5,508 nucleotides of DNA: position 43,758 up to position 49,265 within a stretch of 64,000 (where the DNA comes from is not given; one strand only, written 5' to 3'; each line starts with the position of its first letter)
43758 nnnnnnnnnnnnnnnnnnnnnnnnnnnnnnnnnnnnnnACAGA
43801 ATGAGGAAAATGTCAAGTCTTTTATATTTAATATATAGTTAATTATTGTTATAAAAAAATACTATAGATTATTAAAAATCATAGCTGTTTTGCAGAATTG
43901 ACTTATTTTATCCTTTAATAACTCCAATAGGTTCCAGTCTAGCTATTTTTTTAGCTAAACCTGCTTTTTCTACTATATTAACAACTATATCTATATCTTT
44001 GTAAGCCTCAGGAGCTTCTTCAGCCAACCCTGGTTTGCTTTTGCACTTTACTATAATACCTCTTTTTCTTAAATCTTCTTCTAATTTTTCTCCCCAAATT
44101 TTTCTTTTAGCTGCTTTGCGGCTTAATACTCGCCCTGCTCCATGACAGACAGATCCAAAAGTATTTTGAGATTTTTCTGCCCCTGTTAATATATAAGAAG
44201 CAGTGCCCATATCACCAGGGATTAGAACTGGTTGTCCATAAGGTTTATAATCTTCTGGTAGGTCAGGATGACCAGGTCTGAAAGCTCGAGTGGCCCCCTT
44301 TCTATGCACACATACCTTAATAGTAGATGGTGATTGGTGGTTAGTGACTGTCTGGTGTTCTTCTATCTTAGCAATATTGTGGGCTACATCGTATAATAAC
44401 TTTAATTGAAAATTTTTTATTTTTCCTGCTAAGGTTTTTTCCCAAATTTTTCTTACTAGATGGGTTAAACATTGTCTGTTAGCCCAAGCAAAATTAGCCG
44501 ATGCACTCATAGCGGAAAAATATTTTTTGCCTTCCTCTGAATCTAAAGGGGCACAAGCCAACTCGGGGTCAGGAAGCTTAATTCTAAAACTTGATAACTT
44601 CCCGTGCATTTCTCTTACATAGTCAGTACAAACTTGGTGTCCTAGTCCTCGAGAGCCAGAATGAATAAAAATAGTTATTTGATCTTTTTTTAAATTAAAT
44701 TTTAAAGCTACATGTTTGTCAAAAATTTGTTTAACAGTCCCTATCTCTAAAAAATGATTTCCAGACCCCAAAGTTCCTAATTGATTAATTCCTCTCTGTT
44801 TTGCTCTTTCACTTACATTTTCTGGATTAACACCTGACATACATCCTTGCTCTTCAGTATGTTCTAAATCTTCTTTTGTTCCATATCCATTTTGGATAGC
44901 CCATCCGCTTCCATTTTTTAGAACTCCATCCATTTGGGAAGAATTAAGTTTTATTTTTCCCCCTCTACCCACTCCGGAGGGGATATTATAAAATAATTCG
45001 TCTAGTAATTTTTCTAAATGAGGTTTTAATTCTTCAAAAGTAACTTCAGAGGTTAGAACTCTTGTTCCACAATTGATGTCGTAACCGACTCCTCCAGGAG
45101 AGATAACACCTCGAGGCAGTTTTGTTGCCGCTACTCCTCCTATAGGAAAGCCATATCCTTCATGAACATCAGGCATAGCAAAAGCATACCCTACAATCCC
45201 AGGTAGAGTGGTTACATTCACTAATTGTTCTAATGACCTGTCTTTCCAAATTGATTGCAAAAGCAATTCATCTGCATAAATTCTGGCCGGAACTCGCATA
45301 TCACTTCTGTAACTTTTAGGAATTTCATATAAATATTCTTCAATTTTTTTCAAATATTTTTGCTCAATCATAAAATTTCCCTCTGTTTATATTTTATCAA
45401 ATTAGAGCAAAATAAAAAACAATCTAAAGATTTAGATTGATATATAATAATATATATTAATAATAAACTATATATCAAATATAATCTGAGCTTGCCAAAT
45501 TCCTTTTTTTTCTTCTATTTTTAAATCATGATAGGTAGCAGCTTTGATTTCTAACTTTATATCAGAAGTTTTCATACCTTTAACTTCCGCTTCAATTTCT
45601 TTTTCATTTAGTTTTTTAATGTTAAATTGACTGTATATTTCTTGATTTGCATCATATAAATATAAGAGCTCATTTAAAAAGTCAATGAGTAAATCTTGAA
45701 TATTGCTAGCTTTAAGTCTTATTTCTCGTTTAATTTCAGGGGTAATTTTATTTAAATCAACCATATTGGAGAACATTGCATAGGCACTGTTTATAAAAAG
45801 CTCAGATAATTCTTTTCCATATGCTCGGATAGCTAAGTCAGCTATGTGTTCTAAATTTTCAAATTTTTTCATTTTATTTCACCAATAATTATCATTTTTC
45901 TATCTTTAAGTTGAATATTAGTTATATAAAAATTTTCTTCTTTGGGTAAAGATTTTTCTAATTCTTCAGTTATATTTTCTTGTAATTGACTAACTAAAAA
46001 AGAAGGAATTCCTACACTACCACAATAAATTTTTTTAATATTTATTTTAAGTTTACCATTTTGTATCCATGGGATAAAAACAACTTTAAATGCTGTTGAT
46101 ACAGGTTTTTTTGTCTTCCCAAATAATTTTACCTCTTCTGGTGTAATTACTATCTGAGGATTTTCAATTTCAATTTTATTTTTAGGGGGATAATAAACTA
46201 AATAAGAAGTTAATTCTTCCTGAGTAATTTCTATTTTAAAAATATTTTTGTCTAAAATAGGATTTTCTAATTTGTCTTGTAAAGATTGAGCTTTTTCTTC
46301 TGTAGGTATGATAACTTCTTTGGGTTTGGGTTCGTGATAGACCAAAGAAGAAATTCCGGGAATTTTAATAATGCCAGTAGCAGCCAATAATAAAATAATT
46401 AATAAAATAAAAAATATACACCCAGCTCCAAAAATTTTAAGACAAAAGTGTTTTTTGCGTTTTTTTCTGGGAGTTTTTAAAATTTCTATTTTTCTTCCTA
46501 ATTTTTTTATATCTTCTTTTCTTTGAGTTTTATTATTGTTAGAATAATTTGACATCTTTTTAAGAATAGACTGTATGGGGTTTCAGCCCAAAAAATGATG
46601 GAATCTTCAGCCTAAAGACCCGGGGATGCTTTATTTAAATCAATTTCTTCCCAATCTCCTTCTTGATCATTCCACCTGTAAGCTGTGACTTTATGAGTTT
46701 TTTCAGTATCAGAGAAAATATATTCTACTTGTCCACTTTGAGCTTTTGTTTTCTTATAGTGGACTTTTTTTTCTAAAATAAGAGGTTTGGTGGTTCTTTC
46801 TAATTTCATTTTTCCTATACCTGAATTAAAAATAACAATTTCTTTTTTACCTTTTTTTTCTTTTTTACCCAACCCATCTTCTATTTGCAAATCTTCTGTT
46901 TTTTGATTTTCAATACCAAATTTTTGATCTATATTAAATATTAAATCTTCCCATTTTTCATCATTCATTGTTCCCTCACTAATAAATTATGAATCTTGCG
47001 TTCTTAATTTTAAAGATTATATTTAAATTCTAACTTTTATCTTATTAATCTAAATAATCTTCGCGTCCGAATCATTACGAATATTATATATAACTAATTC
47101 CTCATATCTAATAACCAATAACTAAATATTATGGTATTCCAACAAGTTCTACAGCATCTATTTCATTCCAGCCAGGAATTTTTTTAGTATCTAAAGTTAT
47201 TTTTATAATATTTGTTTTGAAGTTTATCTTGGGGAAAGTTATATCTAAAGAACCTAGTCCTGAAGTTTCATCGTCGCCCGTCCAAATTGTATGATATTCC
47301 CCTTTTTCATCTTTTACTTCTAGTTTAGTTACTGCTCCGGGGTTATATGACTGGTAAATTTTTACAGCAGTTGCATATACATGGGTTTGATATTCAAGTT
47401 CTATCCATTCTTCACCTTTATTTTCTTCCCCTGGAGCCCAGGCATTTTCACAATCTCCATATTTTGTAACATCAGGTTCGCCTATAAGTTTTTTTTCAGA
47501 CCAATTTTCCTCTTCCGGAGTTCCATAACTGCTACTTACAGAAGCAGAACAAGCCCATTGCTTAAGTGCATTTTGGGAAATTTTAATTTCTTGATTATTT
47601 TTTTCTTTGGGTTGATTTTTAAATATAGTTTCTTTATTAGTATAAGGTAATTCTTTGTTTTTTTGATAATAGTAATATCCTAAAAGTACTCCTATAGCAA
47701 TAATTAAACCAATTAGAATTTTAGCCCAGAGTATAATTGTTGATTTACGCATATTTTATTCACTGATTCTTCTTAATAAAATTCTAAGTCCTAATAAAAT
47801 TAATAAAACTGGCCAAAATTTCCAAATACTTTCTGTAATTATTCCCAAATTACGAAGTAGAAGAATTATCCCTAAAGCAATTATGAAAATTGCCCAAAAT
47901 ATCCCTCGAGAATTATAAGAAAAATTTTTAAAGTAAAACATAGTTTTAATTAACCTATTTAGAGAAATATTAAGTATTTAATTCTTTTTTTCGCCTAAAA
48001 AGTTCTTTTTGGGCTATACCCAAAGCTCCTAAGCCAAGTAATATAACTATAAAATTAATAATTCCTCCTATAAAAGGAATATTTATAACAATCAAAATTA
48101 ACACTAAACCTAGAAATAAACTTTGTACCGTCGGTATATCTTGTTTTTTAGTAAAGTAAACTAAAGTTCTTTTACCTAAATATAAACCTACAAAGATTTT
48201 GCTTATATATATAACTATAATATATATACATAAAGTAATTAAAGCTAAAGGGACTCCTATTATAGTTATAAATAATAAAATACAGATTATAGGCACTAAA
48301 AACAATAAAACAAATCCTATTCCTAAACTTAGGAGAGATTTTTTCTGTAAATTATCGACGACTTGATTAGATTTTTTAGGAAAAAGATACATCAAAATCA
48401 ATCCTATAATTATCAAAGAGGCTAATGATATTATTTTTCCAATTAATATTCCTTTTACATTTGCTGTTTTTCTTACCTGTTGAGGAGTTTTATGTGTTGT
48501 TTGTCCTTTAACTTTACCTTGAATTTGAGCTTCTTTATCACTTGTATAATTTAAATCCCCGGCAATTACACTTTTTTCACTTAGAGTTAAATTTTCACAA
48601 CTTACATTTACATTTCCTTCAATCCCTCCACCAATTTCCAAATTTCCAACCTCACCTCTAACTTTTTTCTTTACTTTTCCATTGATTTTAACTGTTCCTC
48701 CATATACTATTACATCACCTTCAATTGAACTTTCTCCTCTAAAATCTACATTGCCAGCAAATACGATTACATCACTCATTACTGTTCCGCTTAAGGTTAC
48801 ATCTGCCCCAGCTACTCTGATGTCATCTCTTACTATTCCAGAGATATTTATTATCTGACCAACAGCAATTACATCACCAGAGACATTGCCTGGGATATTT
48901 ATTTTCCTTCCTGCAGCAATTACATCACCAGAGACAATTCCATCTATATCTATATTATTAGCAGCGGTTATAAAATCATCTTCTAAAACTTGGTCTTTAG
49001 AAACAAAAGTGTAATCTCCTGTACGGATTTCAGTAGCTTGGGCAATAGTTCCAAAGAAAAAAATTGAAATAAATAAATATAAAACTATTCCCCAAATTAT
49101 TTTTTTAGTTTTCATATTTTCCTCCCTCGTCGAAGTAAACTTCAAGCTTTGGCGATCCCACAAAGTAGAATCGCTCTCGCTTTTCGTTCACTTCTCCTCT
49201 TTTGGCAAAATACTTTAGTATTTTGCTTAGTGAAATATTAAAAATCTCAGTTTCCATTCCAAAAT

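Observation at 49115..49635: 520-nt GC-enriched structured intergenic region with direct repeats upstream of the bactofilin-like operon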

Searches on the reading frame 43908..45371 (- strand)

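Call 57: search_protein_families(library=pfam, proteins=[window:43908-45371:-], max_evalue=0.001)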
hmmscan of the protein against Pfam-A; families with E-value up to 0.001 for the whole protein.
window:43908-45371:- (487 aa): 1 family
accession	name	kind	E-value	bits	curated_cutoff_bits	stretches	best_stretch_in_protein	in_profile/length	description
PF01139.22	RtcB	-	1.1e-174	582.2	27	1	49-487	1-426/426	tRNA-splicing ligase RtcB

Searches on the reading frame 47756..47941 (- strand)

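Call 14: search_protein_families(library=pfam, proteins=[window:47756-47941:-], max_evalue=0.01)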
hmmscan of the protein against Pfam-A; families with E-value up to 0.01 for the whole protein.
window:47756-47941:- (61 aa): 2 families
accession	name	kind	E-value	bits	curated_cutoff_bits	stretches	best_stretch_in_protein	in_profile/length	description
PF18917.5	LiaI-LiaF-like_TM1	-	6.4e-14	52.2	27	1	14-55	1-42/42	LiaI-LiaF-like transmembrane region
PF22570.1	LiaF-TM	-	8.6e-12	46.2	27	1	15-58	1-45/98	LiaF transmembrane domain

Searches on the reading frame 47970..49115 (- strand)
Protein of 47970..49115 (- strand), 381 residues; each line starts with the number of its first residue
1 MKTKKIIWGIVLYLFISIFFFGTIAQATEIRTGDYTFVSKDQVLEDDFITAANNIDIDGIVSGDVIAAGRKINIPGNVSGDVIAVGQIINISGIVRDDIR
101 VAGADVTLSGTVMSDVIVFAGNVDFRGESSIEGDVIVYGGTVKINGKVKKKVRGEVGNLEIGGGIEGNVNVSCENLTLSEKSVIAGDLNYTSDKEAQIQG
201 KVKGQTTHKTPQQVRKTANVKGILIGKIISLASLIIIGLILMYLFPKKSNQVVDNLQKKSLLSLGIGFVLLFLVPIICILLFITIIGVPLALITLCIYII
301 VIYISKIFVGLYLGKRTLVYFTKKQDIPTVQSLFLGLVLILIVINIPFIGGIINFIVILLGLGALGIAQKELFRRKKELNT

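Call 14: search_protein_families(library=pfam, proteins=[window:47970-49115:-], max_evalue=0.01)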
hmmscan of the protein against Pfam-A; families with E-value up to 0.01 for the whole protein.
window:47970-49115:- (381 aa): 1 family
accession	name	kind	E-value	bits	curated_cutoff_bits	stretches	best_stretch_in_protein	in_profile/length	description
PF04519.19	Bactofilin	-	1.9e-09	38.1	27.9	1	157-225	17-81/98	Polymer-forming cytoskeletal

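Call 19: find_encoding_contigs(protein=window:47970-49115:-, flank=3000, max_places=10)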
Protein window:47970-49115:- (381 aa): 2 contigs read that carry it; 2 places shown.
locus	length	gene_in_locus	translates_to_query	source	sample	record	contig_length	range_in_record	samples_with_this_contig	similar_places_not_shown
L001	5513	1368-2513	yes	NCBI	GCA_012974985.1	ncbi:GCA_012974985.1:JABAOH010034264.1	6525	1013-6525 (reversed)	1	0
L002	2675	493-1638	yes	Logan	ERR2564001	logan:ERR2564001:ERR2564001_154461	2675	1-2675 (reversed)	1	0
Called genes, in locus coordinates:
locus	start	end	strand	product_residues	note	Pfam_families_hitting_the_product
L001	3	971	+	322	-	?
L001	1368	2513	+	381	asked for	PF04519:Bactofilin (weak), PF26514:DUF8173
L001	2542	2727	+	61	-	PF18917:LiaI-LiaF-like_TM1, PF22570:LiaF-TM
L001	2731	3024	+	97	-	-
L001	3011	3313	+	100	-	-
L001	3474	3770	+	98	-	-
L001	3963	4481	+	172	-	-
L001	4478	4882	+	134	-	PF01951:Archease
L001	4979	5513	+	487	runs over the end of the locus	PF01139:RtcB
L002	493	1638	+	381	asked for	PF04519:Bactofilin (weak), PF26514:DUF8173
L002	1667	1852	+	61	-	PF18917:LiaI-LiaF-like_TM1, PF22570:LiaF-TM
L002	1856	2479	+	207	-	PF25900:PAPPA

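Call 20: find_homologous_proteins(query=window:47970-49115:-)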
Query window:47970-49115:- (381 aa): 215 proteins with E <= 0.001 among 8000 candidates; the best 120 are listed.
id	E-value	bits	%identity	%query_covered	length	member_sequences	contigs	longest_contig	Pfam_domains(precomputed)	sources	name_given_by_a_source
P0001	7.7e-207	705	88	100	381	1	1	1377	PF26514.1,PF04519.20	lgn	-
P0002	6.1e-176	603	74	100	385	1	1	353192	PF26514.1,PF04519.20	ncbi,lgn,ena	-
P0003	4.9e-143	495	63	99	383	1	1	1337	PF26514.1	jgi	jgi:cytoskeletal protein CcmA (bactofilin family)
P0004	9.8e-64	234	38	95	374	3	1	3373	PF26514.1,PF04519.20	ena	-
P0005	1.8e-62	230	35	97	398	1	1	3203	PF26514.1,PF04519.20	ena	-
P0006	3.4e-62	229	37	91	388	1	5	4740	PF26514.1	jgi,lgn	-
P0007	2.8e-61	226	37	96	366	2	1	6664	PF26514.1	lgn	-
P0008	3.4e-61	226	37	97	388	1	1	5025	PF26514.1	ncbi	-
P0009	7.0e-61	224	36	97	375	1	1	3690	PF26514.1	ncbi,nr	ncbi:MAG: hypothetical protein U9Q37_04250 [Euryarchaeota archaeon]|nr:hypothetical protein [Euryarc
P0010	9.0e-61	224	39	91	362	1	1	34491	PF26514.1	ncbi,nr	ncbi:MAG: hypothetical protein U9N43_05660 [Euryarchaeota archaeon]|nr:hypothetical protein [Euryarc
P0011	1.5e-60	223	37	96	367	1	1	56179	PF26514.1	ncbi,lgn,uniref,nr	ncbi:MAG: hypothetical protein C4B59_09930 [Candidatus Methanogaster sp.]|uniref:Uncharacterized pro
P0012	4.7e-58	215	34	92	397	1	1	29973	PF26514.1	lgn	-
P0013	1.9e-57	213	33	91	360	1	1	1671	PF26514.1,PF04519.20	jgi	jgi:cytoskeletal protein CcmA (bactofilin family)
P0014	9.1e-57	211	36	97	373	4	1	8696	PF26514.1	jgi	-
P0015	3.9e-56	209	34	92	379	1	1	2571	PF26514.1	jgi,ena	-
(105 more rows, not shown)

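Call 21: find_encoding_contigs(protein=P0002, flank=4000, max_places=4)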
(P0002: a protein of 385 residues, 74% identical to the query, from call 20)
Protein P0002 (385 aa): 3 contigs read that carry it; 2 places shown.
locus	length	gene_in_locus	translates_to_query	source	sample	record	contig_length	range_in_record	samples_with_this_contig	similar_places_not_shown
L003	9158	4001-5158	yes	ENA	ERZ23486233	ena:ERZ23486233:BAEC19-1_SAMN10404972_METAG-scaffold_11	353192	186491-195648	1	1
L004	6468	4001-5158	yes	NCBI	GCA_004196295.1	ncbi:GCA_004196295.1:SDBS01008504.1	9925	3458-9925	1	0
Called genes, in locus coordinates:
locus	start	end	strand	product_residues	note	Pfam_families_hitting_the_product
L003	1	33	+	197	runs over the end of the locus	PF01121:CoaE (weak), PF13207:AAA_17 (weak), PF13238:AAA_18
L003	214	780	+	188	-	PF13453:Zn_ribbon_TFIIB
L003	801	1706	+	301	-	PF00890:FAD_binding_2 (faint), PF01134:GIDA (faint), PF03486:HI0933_like (faint), PF07992:Pyr_redox_2, PF12831:FAD_oxidored (faint), PF13738:Pyr_redox_3, PF00070:Pyr_redox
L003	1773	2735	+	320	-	PF01256:Carb_kinase, PF02110:HK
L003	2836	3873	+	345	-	-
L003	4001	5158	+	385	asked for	PF04519:Bactofilin (faint), PF26514:DUF8173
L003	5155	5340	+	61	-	PF18917:LiaI-LiaF-like_TM1, PF22570:LiaF-TM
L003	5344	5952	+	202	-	PF25900:PAPPA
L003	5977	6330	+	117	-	-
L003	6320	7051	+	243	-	-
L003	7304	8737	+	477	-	PF04545:Sigma70_r4, PF03118:RNA_pol_A_CTD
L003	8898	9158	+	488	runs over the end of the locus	PF01139:RtcB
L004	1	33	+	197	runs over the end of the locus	PF01121:CoaE (weak), PF13207:AAA_17 (weak), PF13238:AAA_18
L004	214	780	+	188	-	PF13453:Zn_ribbon_TFIIB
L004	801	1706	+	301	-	PF00890:FAD_binding_2 (faint), PF01134:GIDA (faint), PF03486:HI0933_like (faint), PF07992:Pyr_redox_2, PF12831:FAD_oxidored (faint), PF13738:Pyr_redox_3, PF00070:Pyr_redox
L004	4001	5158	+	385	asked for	PF04519:Bactofilin (faint), PF26514:DUF8173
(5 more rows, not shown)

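Call 22: find_encoding_contigs(protein=P0001, flank=4000, max_places=4)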
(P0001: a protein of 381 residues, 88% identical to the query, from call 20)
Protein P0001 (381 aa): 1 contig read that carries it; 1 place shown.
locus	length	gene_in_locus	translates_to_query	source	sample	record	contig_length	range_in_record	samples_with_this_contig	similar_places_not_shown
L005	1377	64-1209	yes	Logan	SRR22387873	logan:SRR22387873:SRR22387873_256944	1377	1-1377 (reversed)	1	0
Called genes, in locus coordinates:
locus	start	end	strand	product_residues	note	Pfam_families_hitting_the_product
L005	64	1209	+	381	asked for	PF04519:Bactofilin (weak), PF26514:DUF8173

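Call 23: find_encoding_contigs(protein=P0003, flank=4000, max_places=4)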
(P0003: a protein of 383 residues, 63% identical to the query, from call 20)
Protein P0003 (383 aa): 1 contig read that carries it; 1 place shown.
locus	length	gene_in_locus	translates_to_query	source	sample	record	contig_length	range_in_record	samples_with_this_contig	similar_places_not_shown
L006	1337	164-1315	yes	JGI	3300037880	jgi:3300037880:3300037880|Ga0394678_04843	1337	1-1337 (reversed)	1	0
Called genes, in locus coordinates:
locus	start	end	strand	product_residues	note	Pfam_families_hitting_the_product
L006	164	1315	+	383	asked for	PF26514:DUF8173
